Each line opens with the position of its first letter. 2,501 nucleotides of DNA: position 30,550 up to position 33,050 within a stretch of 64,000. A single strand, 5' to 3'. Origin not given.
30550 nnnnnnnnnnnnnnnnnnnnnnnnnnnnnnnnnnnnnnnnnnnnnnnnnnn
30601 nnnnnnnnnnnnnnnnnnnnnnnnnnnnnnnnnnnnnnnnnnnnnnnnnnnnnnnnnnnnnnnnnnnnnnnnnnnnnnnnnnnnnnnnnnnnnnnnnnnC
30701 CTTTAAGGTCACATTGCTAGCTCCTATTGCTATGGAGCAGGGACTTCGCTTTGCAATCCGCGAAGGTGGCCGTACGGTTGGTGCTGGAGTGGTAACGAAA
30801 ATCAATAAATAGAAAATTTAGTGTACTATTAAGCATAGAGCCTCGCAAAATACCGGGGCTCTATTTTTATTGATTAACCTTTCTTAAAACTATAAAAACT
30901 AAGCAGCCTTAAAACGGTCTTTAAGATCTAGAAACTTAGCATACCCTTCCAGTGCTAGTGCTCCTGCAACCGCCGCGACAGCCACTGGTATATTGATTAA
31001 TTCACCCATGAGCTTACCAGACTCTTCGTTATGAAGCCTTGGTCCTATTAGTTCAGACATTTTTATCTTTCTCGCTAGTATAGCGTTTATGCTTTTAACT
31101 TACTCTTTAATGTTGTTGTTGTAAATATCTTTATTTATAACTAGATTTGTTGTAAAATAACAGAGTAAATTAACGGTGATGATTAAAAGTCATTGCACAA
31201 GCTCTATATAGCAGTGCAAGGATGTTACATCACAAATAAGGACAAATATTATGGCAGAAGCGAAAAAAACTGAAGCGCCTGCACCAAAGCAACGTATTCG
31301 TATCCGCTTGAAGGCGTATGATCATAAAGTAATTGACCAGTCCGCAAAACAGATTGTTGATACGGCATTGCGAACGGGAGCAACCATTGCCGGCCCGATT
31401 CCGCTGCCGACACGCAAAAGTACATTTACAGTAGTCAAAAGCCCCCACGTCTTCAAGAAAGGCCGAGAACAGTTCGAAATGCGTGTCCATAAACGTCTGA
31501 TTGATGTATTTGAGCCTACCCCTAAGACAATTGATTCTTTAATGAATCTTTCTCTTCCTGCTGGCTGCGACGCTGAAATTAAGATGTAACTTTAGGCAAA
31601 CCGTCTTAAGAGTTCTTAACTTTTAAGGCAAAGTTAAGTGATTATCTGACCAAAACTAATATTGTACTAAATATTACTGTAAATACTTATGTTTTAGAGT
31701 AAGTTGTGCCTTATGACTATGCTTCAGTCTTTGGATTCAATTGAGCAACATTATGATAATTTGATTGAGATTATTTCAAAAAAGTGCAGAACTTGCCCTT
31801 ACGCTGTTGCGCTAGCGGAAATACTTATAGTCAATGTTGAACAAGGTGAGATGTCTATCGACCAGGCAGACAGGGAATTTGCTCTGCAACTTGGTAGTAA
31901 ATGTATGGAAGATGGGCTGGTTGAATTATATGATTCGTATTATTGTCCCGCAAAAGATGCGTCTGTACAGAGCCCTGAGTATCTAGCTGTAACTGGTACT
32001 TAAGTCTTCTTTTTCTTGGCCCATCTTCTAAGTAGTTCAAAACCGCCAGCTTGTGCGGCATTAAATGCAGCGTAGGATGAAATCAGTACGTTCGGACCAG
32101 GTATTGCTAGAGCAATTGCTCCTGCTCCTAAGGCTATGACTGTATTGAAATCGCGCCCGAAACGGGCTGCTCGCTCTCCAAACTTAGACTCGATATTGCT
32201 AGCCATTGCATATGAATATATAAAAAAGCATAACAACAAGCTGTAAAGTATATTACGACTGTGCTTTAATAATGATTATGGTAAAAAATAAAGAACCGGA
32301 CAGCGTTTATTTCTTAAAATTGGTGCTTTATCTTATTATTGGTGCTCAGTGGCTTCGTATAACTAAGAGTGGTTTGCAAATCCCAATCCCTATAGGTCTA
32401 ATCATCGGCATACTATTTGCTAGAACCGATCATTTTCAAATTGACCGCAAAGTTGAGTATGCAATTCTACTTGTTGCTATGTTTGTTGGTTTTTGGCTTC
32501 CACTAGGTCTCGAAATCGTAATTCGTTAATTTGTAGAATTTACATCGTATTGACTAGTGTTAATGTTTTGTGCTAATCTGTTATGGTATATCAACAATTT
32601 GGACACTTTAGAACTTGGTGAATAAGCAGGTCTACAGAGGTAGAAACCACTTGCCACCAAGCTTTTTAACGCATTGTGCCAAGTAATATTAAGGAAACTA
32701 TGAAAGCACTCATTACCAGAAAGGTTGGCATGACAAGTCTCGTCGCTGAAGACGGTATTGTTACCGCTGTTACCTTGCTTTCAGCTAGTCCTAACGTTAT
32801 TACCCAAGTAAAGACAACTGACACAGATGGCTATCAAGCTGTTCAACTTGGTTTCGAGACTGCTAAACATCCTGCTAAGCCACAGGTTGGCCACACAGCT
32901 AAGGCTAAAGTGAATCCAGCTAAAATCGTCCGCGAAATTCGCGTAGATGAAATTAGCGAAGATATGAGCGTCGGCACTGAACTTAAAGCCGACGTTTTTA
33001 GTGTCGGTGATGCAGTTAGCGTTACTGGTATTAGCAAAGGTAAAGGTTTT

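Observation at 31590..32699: rpsJ is separated from rplC by a ~1.1-kb insertion carrying three small unknown ORFs, one antisense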

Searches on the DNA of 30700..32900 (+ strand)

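Call 5: search_rna_families(source=window, start=30700, end=32900, threshold=evalue, max_evalue=10)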
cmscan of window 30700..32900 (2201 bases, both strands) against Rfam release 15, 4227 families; matches with E-value up to 10: 7.
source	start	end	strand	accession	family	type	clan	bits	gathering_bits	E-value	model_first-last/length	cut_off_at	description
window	30837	30913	-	RF01393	isrJ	Gene; sRNA;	-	22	37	0.38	1-75/75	no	isrJ Hfq binding RNA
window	31467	31577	+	RF02302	TtnuCD26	Gene; snRNA; snoRNA; CD-box;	-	20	90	9.4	1-108/108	no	Tetrahymena snoRNA TtnuCD26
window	30802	30886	+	RF01770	rimP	Cis-reg; leader;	-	19.1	47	5.8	1-102/102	no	Gammaprotebacteria rimP leader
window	31055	31085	-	RF02051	STnc450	Gene; sRNA;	-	17.8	37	1.4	1-57/57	no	Enterobacterial sRNA STnc450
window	31182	31237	-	RF01157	sn1185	Gene; snRNA; snoRNA; CD-box;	-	17.1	60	5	1-66/66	no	Small nucleolar RNA sn1185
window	31315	31410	+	RF01563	DdR13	Gene; snRNA; snoRNA; CD-box;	-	15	65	7.3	1-80/80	no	Dictyostelium snoRNA DdR13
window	31206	31239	-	RF01637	ceN47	Gene; snRNA; snoRNA; CD-box;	-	14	35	7.8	1-155/155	no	Nematode snoRNA ceN47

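Call 21: build_rna_model(alignment_id=A1)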
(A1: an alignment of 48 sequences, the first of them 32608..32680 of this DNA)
Model R1 built from alignment A1 (48 sequences, 97 columns); structure: RNAalifold consensus.
model positions 81; base pairs 16; branch points 0; effective number of sequences 9.06; information 0.7 bits per position. Calibrated on 0.2 Mb of random sequence (short: E-values are rough).
structure used (alignment columns):
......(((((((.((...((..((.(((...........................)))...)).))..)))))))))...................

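Call 22: search_with_rna_model(model_id=R1, sources=[window, L001, L002, L003, L004, L005, L006, L007, L008, L009, L010, L011, L012, L013, L014, L015, L016, L017, L018, L019, L020, L021, L022, L023, L024, L025, L026, L027, L028, L029, L030, L031, L032, L033, L034, L035, L036, L037, L038, L039, L040, L041, L042, L043, L044, L045, L046, L047, L048, L049, L050, L051, L052, L053, L054, L055, L056, L057, L058, L059, L060, L061, L062, L063, L064, L065, L066, L067, L068, L069, L070, L071, L072, L073, L074, L075, L076, L077, L078, L079, L080], max_evalue=1, make_alignment=true)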
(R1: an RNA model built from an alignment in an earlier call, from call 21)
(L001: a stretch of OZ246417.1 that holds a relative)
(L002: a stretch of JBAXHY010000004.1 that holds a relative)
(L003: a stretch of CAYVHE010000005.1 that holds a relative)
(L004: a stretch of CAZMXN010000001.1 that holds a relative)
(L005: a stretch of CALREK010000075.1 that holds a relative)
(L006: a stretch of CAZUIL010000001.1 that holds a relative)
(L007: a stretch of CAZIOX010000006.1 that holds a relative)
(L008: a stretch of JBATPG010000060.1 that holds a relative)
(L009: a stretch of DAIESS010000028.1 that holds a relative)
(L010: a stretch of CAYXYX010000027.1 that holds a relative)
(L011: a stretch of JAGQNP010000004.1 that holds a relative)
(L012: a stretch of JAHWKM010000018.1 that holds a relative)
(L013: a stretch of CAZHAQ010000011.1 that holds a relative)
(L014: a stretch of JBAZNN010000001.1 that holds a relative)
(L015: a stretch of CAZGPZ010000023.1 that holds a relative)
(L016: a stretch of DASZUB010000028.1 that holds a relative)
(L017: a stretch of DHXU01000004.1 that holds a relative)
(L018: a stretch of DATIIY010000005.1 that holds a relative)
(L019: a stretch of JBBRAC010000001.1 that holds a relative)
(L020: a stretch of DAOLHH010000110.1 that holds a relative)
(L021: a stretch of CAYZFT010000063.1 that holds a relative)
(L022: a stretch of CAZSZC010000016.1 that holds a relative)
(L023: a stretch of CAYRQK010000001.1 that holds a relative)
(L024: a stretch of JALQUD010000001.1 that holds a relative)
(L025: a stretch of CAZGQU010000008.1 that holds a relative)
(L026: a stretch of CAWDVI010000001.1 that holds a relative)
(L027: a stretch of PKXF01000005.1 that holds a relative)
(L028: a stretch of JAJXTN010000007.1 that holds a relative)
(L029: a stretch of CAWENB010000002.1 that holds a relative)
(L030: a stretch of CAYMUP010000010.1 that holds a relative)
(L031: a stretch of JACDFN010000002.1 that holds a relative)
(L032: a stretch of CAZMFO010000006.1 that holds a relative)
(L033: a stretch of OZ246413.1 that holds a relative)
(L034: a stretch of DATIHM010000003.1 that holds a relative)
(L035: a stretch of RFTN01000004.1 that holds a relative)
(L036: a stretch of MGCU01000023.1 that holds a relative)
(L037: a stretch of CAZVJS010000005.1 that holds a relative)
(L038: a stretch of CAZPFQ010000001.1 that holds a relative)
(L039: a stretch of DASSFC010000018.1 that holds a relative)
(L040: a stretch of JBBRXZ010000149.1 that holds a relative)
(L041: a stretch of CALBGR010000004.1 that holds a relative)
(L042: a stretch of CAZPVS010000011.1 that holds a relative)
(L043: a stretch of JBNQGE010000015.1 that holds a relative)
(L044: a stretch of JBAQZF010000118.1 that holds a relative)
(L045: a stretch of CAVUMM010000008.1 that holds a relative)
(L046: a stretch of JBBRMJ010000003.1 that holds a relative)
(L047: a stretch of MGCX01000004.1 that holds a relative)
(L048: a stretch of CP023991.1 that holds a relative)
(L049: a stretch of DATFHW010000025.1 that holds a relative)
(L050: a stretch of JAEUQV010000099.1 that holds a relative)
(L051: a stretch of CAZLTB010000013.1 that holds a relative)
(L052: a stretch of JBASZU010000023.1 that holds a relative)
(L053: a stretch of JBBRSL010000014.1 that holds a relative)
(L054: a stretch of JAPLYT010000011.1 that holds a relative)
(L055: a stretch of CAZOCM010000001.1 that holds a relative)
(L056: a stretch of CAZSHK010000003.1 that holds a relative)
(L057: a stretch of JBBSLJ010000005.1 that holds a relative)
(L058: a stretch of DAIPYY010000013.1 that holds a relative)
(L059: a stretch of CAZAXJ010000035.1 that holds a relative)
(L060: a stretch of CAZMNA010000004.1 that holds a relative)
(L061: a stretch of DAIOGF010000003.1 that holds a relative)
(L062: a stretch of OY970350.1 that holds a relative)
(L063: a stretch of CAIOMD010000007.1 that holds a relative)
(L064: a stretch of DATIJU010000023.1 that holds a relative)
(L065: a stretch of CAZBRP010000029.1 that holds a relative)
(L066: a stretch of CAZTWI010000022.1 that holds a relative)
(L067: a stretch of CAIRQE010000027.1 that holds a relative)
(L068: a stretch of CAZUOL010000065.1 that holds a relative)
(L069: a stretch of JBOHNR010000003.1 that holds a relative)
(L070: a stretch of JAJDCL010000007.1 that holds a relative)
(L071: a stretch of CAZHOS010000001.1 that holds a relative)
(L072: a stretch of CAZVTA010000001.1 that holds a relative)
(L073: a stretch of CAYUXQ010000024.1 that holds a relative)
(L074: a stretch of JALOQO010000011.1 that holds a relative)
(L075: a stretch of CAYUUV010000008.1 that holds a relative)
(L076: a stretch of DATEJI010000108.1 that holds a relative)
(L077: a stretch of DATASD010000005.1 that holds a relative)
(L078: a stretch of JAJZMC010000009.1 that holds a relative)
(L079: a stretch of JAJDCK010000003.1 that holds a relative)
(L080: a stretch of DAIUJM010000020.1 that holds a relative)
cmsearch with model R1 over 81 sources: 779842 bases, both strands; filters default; matches with E-value up to 1: 70.
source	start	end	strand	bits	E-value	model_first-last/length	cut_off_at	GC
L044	2696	2777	+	80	2.3e-17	1-81/81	no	0.49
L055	5410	5492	+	79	4.3e-17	1-81/81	no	0.39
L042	8121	8202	+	78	7.9e-17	1-81/81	no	0.41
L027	6220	6301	+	76.8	1.6e-16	1-81/81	no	0.43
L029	7480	7561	+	76.6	1.9e-16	1-81/81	no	0.44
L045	7884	7964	+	76.4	2.1e-16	1-81/81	no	0.46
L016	5430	5510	+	75.5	3.6e-16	1-81/81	no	0.49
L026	6366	6447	+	75.1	4.4e-16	1-81/81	no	0.55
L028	5831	5911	+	75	4.7e-16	1-81/81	no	0.37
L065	4459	4540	+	74.6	6.2e-16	1-81/81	no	0.5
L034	6154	6235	+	74.5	6.4e-16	1-81/81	no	0.51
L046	6306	6386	+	73.7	1e-15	1-81/81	no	0.43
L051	3054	3135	+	73.7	1e-15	1-81/81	no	0.45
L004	6838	6930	+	72.9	1.8e-15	1-81/81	no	0.58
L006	7411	7484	+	72.2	2.7e-15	1-81/81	no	0.45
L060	6191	6274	+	71.9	3.2e-15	1-81/81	no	0.37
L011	6856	6929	+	70.7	6.5e-15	1-81/81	no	0.41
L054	6935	7028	+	69.5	1.3e-14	1-81/81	no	0.43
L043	6975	7056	+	69.3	1.4e-14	1-81/81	no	0.48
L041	4557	4637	+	68.7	2.1e-14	1-81/81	no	0.46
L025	6439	6520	+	68.4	2.6e-14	1-81/81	no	0.48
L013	2271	2343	+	67.1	5.6e-14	1-81/81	no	0.38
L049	7072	7155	+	67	5.8e-14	1-81/81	no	0.52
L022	1338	1410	+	66.3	9.3e-14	1-81/81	no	0.37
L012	6430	6510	+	66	1.1e-13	1-81/81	no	0.46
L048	5949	6038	+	65.1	1.9e-13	1-81/81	no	0.43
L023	6189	6268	+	64.5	2.7e-13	1-81/81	no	0.43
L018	5844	5924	+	64.2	3.2e-13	1-81/81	no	0.49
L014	6644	6722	+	63.1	6.1e-13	1-81/81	no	0.46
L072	7587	7671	+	61.9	1.3e-12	1-81/81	no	0.44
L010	2676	2754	+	60.6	2.8e-12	1-81/81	no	0.46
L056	5458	5530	+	59.9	4.1e-12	1-81/81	no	0.45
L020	1142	1210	+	58.3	1.1e-11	1-81/81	no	0.38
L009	2031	2110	+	58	1.3e-11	1-81/81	no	0.47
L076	9163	9241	+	58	1.3e-11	1-81/81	no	0.47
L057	9334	9405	+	57.6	1.7e-11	1-81/81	no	0.42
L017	5996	6085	+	56.9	2.6e-11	1-81/81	no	0.44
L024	5957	6048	+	56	4.4e-11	1-81/81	no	0.43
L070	6987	7076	+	55.4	6.5e-11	1-81/81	no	0.44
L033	7875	7956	+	54.7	9.4e-11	1-81/81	no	0.45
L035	6136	6208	+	54.4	1.1e-10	1-81/81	no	0.36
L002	5616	5688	+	54.4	1.1e-10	1-81/81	no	0.29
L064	9001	9080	+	53.6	1.9e-10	1-81/81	no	0.49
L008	3553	3643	+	52.9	2.8e-10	1-81/81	no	0.48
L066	6532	6642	+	51.3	7.5e-10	1-81/81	no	0.44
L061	8222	8297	+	50.7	1.1e-09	1-81/81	no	0.26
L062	5795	5868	+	50.3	1.4e-09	1-81/81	no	0.41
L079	6403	6492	+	50.1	1.5e-09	1-81/81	no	0.43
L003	1062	1131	+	48.3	4.5e-09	1-81/81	no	0.33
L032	5743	5819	+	44.7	3.8e-08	1-81/81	no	0.31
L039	5707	5788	+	44.7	4e-08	1-81/81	no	0.46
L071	6168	6257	+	44.5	4.4e-08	1-81/81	no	0.47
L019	6697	6798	+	44.1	5.7e-08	1-81/81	no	0.46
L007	8129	8209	+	43.2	9.9e-08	1-81/81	no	0.51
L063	9971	10040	+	43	1.1e-07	1-81/81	no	0.43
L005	7109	7180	+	42.8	1.2e-07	1-81/81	no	0.4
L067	9967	10036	+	41.5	2.7e-07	1-81/81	no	0.43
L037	5967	6040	+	39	1.2e-06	1-81/81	no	0.55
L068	6058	6135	+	35.6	9.5e-06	1-81/81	no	0.36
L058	6875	6959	+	32.9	4.8e-05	1-81/81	no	0.52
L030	6726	6821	+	31.1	0.00014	1-81/81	no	0.4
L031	7235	7317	+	30.3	0.00022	1-81/81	no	0.41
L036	6519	6602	+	29.5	0.00037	1-81/81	no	0.35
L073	3930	4014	+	27.5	0.0012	1-81/81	no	0.39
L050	7607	7681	+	26.4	0.0024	1-81/81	no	0.55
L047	5850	5931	+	22.9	0.019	1-81/81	no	0.43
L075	2834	2917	+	19.5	0.15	1-81/81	no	0.45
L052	915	991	+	17.4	0.52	1-81/81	no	0.57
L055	5397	5479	-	17.3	0.55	1-81/81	no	0.39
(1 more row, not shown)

Alignment A2: 70 matches aligned to the model, 154 columns, each read 5' to 3' on its own strand. Consensus structure (alignment columns), stored with it:
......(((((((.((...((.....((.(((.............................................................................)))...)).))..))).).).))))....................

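Call 43: search_rna_families(source=L001, start=9100, end=10336, threshold=evalue, max_evalue=0.1)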
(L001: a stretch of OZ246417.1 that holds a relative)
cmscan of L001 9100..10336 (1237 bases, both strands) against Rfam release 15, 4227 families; matches with E-value up to 0.1: 0.
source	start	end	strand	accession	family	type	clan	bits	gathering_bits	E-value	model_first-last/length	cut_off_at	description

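Call 56: search_with_rna_model(model_id=R1, source=L088, filters=off, max_evalue=10, show_alignments=3)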
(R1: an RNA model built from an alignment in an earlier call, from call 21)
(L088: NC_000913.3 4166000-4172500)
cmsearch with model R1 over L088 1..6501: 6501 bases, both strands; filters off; matches with E-value up to 10: 3.
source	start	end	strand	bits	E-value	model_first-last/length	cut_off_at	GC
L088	636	673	+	7.4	1.8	1-81/81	no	0.26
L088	6371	6424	-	6.3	3.4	1-81/81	no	0.41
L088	2973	3008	-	5.7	4.9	1-81/81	no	0.53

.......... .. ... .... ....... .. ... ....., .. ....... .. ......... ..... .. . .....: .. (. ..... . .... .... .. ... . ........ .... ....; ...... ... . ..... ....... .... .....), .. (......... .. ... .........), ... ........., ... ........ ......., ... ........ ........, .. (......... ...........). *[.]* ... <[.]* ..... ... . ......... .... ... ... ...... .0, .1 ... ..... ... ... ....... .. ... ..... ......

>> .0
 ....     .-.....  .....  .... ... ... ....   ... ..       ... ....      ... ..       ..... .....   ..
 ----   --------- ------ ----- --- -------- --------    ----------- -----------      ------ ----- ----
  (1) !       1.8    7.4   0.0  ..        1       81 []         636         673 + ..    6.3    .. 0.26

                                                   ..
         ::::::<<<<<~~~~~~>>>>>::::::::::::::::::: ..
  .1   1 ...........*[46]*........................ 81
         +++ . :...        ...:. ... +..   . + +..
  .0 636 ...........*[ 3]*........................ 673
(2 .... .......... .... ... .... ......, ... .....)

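Call 65: build_rna_model(alignment_id=A6, structure=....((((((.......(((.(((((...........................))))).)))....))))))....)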
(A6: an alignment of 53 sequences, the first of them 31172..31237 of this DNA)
Model R2 built from alignment A6 (53 sequences, 76 columns); structure: as given.
model positions 65; base pairs 14; branch points 0; effective number of sequences 26.01; information 0.863 bits per position. Calibrated on 0.2 Mb of random sequence (short: E-values are rough).
structure used (alignment columns):
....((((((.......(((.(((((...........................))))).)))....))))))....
